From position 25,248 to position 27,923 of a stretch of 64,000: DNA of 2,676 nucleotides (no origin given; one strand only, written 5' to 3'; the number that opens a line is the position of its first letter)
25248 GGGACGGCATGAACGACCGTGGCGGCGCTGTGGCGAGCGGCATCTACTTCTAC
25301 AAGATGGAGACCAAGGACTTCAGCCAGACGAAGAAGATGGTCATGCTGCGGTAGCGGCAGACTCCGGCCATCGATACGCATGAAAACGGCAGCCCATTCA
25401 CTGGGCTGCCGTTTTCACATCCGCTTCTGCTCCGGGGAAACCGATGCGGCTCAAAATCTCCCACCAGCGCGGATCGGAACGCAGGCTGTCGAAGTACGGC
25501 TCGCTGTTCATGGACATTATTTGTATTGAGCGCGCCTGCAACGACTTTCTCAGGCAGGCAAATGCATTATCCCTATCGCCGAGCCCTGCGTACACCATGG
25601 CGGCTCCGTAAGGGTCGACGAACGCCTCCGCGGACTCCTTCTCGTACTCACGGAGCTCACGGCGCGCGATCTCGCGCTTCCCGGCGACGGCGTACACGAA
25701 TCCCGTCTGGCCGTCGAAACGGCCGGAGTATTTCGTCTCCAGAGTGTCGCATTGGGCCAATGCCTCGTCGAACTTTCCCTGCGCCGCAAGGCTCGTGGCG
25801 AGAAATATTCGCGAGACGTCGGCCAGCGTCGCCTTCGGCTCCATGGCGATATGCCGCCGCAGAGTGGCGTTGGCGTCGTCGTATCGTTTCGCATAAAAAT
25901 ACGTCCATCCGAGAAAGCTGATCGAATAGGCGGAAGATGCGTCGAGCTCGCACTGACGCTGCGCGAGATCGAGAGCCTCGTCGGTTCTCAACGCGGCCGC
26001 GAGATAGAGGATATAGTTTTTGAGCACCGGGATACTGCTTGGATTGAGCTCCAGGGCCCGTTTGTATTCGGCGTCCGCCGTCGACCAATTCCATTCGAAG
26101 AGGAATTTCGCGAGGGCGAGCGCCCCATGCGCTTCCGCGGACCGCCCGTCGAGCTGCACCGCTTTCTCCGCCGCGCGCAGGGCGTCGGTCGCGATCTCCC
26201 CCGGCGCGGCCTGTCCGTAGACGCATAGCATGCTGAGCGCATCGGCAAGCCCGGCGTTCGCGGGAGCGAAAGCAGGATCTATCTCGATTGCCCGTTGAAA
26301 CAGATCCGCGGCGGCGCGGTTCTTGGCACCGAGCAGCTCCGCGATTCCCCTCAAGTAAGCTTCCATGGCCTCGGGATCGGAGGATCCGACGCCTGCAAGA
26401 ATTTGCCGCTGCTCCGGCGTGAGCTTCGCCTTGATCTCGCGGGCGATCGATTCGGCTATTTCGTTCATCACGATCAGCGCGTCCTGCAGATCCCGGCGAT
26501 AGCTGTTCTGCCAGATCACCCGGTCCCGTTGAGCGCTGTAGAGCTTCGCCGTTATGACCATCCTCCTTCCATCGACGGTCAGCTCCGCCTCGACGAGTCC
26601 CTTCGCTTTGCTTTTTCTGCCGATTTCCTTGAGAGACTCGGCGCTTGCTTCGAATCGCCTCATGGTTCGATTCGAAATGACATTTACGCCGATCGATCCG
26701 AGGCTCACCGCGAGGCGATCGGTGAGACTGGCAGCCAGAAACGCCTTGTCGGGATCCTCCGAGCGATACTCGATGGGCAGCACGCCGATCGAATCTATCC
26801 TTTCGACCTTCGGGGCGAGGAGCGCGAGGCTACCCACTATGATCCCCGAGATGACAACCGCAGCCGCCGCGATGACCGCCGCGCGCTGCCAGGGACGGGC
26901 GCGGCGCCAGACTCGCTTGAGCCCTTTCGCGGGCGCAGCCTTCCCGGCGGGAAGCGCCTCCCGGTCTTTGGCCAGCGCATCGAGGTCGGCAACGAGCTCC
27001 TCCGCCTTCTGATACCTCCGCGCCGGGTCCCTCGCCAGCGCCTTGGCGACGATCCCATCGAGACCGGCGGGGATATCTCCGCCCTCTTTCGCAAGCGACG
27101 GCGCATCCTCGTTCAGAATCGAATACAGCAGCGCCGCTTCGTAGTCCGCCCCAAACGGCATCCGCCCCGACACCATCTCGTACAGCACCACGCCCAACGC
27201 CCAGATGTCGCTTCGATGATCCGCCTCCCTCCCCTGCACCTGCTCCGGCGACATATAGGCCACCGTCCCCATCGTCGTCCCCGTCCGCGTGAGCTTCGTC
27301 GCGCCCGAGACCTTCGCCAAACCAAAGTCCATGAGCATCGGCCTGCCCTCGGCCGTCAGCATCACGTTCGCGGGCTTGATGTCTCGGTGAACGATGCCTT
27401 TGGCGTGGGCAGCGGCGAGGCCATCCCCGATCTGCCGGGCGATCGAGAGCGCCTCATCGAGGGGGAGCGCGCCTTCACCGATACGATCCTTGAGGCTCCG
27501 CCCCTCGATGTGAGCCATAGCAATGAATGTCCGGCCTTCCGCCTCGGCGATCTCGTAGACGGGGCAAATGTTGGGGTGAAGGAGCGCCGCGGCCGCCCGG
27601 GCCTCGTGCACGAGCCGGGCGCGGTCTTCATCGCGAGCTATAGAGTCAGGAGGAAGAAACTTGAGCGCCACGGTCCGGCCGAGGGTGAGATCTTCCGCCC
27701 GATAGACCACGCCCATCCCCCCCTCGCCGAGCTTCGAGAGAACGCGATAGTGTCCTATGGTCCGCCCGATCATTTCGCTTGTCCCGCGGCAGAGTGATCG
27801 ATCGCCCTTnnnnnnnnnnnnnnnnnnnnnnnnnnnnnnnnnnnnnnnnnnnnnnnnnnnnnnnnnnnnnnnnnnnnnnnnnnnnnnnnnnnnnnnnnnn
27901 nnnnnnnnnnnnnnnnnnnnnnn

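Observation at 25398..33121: Three tandem Ser/Thr kinase paralogues with near-identical kinase domains but divergent TPR sensor tails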

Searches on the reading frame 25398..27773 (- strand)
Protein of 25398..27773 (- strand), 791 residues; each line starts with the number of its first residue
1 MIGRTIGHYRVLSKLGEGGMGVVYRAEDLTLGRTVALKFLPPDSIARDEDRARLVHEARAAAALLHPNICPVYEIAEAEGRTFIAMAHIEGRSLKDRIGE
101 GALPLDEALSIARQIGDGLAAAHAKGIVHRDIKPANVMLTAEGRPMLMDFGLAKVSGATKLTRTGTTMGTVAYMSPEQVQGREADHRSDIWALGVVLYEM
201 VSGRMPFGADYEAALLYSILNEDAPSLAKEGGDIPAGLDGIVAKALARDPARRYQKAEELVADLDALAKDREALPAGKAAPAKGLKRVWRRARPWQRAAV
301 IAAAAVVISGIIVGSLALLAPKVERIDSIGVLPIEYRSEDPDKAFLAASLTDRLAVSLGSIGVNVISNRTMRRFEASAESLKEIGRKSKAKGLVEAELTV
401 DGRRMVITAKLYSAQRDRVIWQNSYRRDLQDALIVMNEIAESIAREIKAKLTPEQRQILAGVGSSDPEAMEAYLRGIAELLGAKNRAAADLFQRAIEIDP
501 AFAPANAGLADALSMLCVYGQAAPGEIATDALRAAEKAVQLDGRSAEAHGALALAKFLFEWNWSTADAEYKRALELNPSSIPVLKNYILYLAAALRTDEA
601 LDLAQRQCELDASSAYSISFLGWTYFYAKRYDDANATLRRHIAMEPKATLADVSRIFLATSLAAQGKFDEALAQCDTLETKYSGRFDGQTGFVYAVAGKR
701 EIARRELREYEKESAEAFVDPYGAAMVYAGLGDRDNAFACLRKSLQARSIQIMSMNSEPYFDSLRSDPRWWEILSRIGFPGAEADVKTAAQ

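Call 6: search_protein_families(library=pfam, proteins=[window:25398-27773:-], max_evalue=0.01)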
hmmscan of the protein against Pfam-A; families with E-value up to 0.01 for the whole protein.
window:25398-27773:- (791 aa): 15 families
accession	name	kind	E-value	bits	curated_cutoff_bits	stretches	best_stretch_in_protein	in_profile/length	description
PF00069.31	Pkinase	-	2.4e-49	168.5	31.7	1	9-258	1-255/263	Protein kinase domain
PF07714.23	PK_Tyr_Ser-Thr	-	2.8e-31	109.2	23.1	1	12-254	4-249/258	Protein tyrosine and serine/threonine kinase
PF00515.34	TPR_1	-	1.9e-07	31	27.8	0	486-501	18-33/34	Tetratricopeptide repeat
PF09976.15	TPR_21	-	7.4e-07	29.5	25.5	1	626-706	87-168/193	Tetratricopeptide repeat-like domain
PF13424.12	TPR_12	-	1.5e-06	28.7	30.1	0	598-644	27-74/77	Tetratricopeptide repeat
PF01636.29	APH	-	2.3e-06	28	23.2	1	122-155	165-199/239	Phosphotransferase enzyme family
PF17667.7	Pkinase_fungal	-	2.9e-06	26.7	24.1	1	124-187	305-371/387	Fungal protein kinase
PF07719.23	TPR_2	-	7.3e-06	26.2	27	0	619-640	5-26/34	Tetratricopeptide repeat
PF13181.12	TPR_8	-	1.2e-05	25.6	25.7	0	724-747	7-30/34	Tetratricopeptide repeat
PF14531.12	Kinase-like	-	1.5e-05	24.8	25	1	122-213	161-257/289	Kinase-like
PF13431.12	TPR_17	-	0.00011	22.6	24.4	0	491-515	1-25/34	Tetratricopeptide repeat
PF13374.12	TPR_10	-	0.00018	21.9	27.5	0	658-675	8-25/42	Tetratricopeptide repeat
PF12895.13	ANAPC3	-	0.00057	20.5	27.2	1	596-673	4-77/82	Anaphase-promoting complex, cyclosome, subunit 3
PF13414.12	TPR_11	-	0.00078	19.5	26.8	0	487-513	12-38/42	TPR repeat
PF14559.12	TPR_19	-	0.0084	16.9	25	0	627-678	3-51/68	Tetratricopeptide repeat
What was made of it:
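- On TolB-N-like plus TPR membrane sensor module: Several TPR Pfam families match, many above cutoff for K3 (call 6).
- Pfam Pkinase E 1e-47 to 1e-49 plus TPR families (call 6).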
